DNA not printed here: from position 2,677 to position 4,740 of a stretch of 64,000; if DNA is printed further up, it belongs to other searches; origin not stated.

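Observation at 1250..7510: Type I-C CRISPR-Cas locus with no adaptation module (cas4-cas1-cas2 absent)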

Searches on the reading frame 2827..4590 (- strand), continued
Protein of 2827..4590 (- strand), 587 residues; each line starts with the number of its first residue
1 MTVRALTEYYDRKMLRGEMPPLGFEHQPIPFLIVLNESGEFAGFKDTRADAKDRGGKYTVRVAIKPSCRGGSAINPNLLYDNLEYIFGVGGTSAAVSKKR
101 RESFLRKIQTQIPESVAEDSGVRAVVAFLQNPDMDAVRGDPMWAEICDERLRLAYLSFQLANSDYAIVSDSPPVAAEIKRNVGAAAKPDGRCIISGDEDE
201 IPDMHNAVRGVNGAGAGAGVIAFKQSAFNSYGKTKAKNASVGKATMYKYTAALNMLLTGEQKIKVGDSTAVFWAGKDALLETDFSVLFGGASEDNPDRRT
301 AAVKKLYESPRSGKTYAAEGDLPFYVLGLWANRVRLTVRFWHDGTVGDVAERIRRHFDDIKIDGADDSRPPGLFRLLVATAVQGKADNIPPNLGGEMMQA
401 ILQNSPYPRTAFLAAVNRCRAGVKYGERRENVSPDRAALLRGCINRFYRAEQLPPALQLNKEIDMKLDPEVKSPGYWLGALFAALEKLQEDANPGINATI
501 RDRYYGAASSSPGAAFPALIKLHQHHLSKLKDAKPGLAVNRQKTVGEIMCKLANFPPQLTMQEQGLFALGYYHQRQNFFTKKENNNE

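Call 24: find_encoding_contigs(protein=P0003, flank=8000, max_places=2)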
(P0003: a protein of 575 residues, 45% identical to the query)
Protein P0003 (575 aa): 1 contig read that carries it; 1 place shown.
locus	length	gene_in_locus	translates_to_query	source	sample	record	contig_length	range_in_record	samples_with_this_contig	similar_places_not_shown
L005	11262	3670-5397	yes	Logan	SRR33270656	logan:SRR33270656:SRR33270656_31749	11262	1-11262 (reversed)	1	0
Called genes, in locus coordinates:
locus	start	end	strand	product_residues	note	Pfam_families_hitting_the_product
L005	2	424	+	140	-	?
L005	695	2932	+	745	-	PF18019:Cas3_HD (weak), PF01966:HD (weak), PF04851:ResIII, PF00270:DEAD, PF13401:AAA_22 (faint), PF00271:Helicase_C (faint), PF22590:Cas3-like_C_2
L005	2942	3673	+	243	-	PF09704:Cas_Cas5d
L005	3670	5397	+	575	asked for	PF09709:Cas_Csd1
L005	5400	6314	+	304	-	PF05107:Cas_Cas7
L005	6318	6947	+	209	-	PF01930:Cas_Cas4, PF12705:PDDEXK_1 (faint)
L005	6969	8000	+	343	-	PF01867:Cas_Cas1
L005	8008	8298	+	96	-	PF09827:CRISPR_Cas2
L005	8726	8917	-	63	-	-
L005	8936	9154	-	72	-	-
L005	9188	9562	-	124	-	-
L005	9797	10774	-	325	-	PF00158:Sigma54_activat, PF14532:Sigma54_activ_2, PF07728:AAA_5 (weak), PF25601:AAA_lid_14, PF02954:HTH_8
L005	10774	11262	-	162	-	?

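Call 40: find_encoding_contigs(protein=P0002, flank=8000, max_places=3)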
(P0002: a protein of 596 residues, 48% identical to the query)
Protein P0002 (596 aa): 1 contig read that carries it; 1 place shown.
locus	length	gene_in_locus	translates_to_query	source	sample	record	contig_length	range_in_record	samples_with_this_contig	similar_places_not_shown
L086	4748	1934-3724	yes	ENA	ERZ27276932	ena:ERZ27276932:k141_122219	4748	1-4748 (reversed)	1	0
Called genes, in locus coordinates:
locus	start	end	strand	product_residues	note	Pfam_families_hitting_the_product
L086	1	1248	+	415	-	?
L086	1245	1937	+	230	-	PF09704:Cas_Cas5d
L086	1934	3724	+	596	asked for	PF09709:Cas_Csd1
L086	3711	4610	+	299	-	PF05107:Cas_Cas7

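Call 41: find_encoding_contigs(protein=P0015, flank=8000, max_places=2)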
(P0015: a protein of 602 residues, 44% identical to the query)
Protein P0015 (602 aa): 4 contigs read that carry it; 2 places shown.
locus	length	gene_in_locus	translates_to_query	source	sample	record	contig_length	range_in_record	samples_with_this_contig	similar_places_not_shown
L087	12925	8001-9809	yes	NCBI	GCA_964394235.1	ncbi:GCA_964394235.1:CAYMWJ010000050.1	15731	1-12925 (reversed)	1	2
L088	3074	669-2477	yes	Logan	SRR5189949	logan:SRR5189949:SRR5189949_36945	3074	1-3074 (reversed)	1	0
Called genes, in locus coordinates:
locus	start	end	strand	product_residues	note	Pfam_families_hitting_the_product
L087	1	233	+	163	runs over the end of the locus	PF04390:LptE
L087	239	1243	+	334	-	PF06144:DNA_pol3_delta, PF14840:DNA_pol3_delt_C, PF21694:DNA_pol3_delta_C (weak)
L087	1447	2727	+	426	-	PF00171:Aldedh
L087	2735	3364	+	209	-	PF01467:CTP_transf_like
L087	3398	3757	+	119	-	PF02410:RsfS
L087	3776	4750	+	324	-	PF08279:HTH_11 (weak), PF13280:WYL, PF25583:WCX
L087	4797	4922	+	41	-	-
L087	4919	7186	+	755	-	PF18019:Cas3_HD (weak), PF04851:ResIII, PF00270:DEAD, PF22590:Cas3-like_C_2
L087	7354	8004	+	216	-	PF09704:Cas_Cas5d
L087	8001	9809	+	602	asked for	PF09709:Cas_Csd1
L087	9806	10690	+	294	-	PF05107:Cas_Cas7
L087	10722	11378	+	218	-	PF01930:Cas_Cas4, PF12705:PDDEXK_1 (faint)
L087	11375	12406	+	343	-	PF01867:Cas_Cas1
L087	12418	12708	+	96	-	PF09827:CRISPR_Cas2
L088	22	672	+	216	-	PF09704:Cas_Cas5d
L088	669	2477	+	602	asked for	PF09709:Cas_Csd1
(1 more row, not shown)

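Call 51: find_homologous_proteins(query=L001:11757-12653:+, max_evalue=1e-30)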
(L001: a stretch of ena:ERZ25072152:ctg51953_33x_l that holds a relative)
Query L001:11757-12653:+ (298 aa): 8000 proteins with E <= 1e-30 among 8000 candidates; the best 120 are listed.
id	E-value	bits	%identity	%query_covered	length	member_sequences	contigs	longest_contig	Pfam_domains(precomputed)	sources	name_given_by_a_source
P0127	1.4e-200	683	99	100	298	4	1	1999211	PF05107.18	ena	-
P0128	1.6e-128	446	69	98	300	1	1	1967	PF05107.18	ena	-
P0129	1.1e-123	431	67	100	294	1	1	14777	PF05107.18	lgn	-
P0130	1.2e-123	430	66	98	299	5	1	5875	PF05107.18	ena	-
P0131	3.7e-123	429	66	97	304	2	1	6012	PF05107.18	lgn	-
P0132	6.7e-122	425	66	100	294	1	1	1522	PF05107.18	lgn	-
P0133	2.6e-121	423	66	97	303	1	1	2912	PF05107.18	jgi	jgi:CRISPR-associated protein Csd2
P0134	2.8e-121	423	65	97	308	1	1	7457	PF05107.18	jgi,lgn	jgi:CRISPR-associated protein Csd2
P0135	3.1e-121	422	65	99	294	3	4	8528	PF05107.18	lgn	-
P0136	4.0e-121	422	66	99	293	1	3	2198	PF05107.18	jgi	jgi:CRISPR-associated protein Csd2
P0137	5.3e-121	422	67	95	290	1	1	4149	PF05107.18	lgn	-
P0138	6.1e-121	422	65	97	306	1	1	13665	PF05107.18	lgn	-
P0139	6.9e-121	421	67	97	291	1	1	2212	PF05107.18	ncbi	-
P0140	6.9e-121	421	65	98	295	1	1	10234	PF05107.18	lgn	-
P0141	8.5e-121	421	65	97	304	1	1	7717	PF05107.18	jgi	-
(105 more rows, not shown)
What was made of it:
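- Tried and rejected: Cas7 is too conserved to discriminate (call 51).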

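Call 52: find_encoding_contigs(protein=P0130, flank=8000, max_places=6)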
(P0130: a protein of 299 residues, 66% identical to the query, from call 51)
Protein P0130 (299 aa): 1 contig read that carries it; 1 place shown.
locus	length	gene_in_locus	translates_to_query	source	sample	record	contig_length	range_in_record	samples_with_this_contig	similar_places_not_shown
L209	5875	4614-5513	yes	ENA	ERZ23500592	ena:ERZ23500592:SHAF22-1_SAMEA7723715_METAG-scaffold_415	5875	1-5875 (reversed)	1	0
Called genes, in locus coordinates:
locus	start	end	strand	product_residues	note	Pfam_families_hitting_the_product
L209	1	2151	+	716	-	?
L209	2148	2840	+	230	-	PF09704:Cas_Cas5d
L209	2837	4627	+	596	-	PF09709:Cas_Csd1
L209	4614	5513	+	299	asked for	PF05107:Cas_Cas7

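Call 53: find_encoding_contigs(protein=P0128, flank=8000, max_places=3)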
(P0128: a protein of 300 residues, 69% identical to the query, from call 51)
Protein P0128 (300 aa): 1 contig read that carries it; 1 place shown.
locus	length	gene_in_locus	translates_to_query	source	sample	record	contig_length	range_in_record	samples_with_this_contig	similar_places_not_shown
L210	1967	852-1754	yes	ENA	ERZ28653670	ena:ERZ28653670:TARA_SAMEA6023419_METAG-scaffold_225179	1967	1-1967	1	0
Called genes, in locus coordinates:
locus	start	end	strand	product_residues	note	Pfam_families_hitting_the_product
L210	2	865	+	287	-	?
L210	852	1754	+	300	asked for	PF05107:Cas_Cas7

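Call 72: search_solved_structures(query=window:2827-4590:-, max_evalue=0.001)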
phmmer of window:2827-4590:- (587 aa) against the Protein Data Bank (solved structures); distinct sequences matched with E-value up to 0.001: 10.
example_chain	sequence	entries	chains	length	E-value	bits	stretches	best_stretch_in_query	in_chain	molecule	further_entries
8g9u_H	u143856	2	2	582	8.5e-103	348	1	2-582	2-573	CRISPR-associated protein, Csd1 family | Cas8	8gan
8gaf_G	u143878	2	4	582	3.1e-102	346.1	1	2-582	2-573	Cas8 | Phage associated protein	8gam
8g9t_K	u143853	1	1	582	5.9e-102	345.2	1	2-582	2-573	Cas8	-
8g9s_K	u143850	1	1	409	1.2e-81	278.1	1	186-582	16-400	Cas8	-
8dej_I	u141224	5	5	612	9.8e-79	268.5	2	319-586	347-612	CRISPR-associated protein, CT1133 family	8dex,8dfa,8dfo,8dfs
7kha_I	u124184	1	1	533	4.8e-68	233.2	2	319-586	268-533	CRISPR-associated protein, CT1133 family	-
8g9s_H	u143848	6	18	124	9.1e-30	106.9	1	468-583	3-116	Cas11 | Phage associated protein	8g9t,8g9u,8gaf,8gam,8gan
7kha_K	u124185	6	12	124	1.2e-28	103.2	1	466-586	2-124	CRISPR-associated protein, CT1133 family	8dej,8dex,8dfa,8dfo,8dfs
9jhb_B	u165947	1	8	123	1.8e-28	102.6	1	467-586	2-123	CRISPR-associated protein, CT1133 family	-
9jhc_A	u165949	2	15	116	9.1e-26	93.7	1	467-579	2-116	CRISPR-associated protein, CT1133 family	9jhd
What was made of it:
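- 2827..4590 (-): cas8c (csd1), 587 aa. It matches the PDB I-C Cas8 chains 8g9u and 8dej (call 72).
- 2827..3198 (-): Probable internal cas11c reading frame within cas8c (ATG at codon 465, AAGGAG 7 nt upstream, 123 aa). PDB Cas11 chains of 124 aa align to Cas8c residues 466-586 (call 72).
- On Type I-C CRISPR-Cas: It aligns to PDB Cas11 chains (call 72).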

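Call 73: search_solved_structures(query=L001:11757-12653:+, max_evalue=0.001)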
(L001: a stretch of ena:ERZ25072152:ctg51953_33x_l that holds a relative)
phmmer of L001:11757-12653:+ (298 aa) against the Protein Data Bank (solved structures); distinct sequences matched with E-value up to 0.001: 4.
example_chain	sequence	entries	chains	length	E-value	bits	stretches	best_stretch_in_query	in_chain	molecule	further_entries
7kha_B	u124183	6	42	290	3.1e-113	381.4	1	4-287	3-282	CRISPR-associated protein, TM1801 family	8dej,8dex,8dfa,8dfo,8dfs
9jhb_C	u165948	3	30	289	3.4e-113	381.2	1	5-287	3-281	CRISPR-associated protein, TM1801 family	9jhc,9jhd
8g9s_B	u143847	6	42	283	1.1e-103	350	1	5-283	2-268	Cas7 | CRISPR-associated protein, Csd2 family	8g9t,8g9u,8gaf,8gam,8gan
7xz3_A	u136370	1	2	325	2.2e-21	79.9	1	9-221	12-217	CRISPR-associated protein, Csh2 family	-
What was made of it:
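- The PDB I-C Cascade entries carry 7 Cas7 chains per entry, 42 chains in 6 entries (call 73).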

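Call 78: search_dna_similar(query=window:2827-4590:-, collection=plasmids, mode=protein, max_evalue=1e-30, max_rows=12)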
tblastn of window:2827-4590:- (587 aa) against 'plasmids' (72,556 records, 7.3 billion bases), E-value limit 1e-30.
Records with a match: 19; places in all: 19; records where one place covers at least 80% of the query: 16.
Best place of each record, by identity: <60% 19.
By first word of the organism name: Nitratidesulfovibrio 4; Zymomonas 2; Acidisoma 2; Brevibacillus 2; Treponema 1; Geminicoccaceae 1; Tistrella 1; Parabacteroides 1; Salipiger 1; Leptolinea 1; and 3 more.
By predicted mobility (MOB-suite, as given by PLSDB): non-mobilizable 18; conjugative 1.
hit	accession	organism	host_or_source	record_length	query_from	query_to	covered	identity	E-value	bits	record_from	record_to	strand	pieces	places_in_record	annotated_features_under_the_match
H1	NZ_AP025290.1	Treponema saccharophilum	-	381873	1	582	99%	34.4%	1e-81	287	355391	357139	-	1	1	cas8c: type I-C CRISPR-associated protein Cas8c/Csd1 | cas5c: type I-C CRISPR-associated protein Cas5c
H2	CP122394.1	Geminicoccaceae bacterium SCSIO 64248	Montipora informis (coral)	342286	3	575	98%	33.2%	3e-63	233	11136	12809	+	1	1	cas8c: type I-C CRISPR-associated protein Cas8c/Csd1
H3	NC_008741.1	Nitratidesulfovibrio vulgaris DP4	-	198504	1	586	100%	32.3%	1e-64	237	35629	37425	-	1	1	cas8c: type I-C CRISPR-associated protein Cas8c/Csd1 | cas5c: type I-C CRISPR-associated protein Cas5c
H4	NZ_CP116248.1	Nitratidesulfovibrio vulgaris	swine finishing facility waste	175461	1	586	100%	32.2%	5e-66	241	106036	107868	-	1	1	cas8c: type I-C CRISPR-associated protein Cas8c/Csd1 | cas5c: type I-C CRISPR-associated protein Cas5c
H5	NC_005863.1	Nitratidesulfovibrio vulgaris str. Hildenborough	-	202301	1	586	100%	31.9%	7e-66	241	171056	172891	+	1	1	cas8c: type I-C CRISPR-associated protein Cas8c/Csd1 | cas5c: type I-C CRISPR-associated protein Cas5c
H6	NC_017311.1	Nitratidesulfovibrio vulgaris RCH1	-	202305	1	586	100%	31.9%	7e-66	241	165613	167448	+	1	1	cas8c: type I-C CRISPR-associated protein Cas8c/Csd1 | cas5c: type I-C CRISPR-associated protein Cas5c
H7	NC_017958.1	Tistrella mobilis KA081020-065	-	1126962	3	581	99%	31.4%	2e-60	224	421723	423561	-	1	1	record has no annotation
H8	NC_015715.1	Zymomonas mobilis subsp. pomaceae ATCC 29192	sick cider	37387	2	585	99%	31.0%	7e-62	229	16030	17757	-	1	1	cas8c: type I-C CRISPR-associated protein Cas8c/Csd1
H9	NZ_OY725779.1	Parabacteroides distasonis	-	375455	1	577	98%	31.4%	2e-61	228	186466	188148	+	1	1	cas8c: type I-C CRISPR-associated protein Cas8c/Csd1 | cas5c: type I-C CRISPR-associated protein Cas5c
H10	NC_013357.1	Zymomonas mobilis subsp. mobilis NCIMB 11163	-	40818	2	585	99%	31.0%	8e-63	232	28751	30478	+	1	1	cas8c: type I-C CRISPR-associated protein Cas8c/Csd1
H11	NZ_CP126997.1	Acidisoma sp. PAMC 29798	cell culture,lichen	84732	1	583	99%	31.0%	2e-61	227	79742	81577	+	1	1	cas8c: type I-C CRISPR-associated protein Cas8c/Csd1 | cas5c: type I-C CRISPR-associated protein Cas5c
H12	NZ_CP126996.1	Acidisoma sp. PAMC 29798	cell culture,lichen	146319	1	583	99%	31.0%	2e-61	227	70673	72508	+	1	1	cas8c: type I-C CRISPR-associated protein Cas8c/Csd1 | cas5c: type I-C CRISPR-associated protein Cas5c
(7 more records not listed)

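Call 79: search_dna_similar(query=window:2827-4590:-, collection=phages, mode=protein, max_evalue=1e-20, max_rows=10)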
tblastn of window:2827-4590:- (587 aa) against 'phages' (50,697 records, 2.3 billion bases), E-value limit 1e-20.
Records with a match: 2; places in all: 2; records where one place covers at least 80% of the query: 2.
Best place of each record, by identity: <60% 2.
By first word of the organism name: Bacteriophage 2.
By host as written in the record: - 2.
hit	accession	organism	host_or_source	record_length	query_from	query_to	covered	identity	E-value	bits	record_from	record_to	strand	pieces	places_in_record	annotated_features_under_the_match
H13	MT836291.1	Bacteriophage sp.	human fecal samples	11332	5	587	99%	28.5%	8e-56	209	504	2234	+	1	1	record has no annotation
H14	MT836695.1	Bacteriophage sp.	human fecal samples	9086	72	576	86%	31.7%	2e-48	187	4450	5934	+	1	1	record has no annotation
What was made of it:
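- The nearest plasmid and phage Cas8c are at most 34% identical (calls 78, 79).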
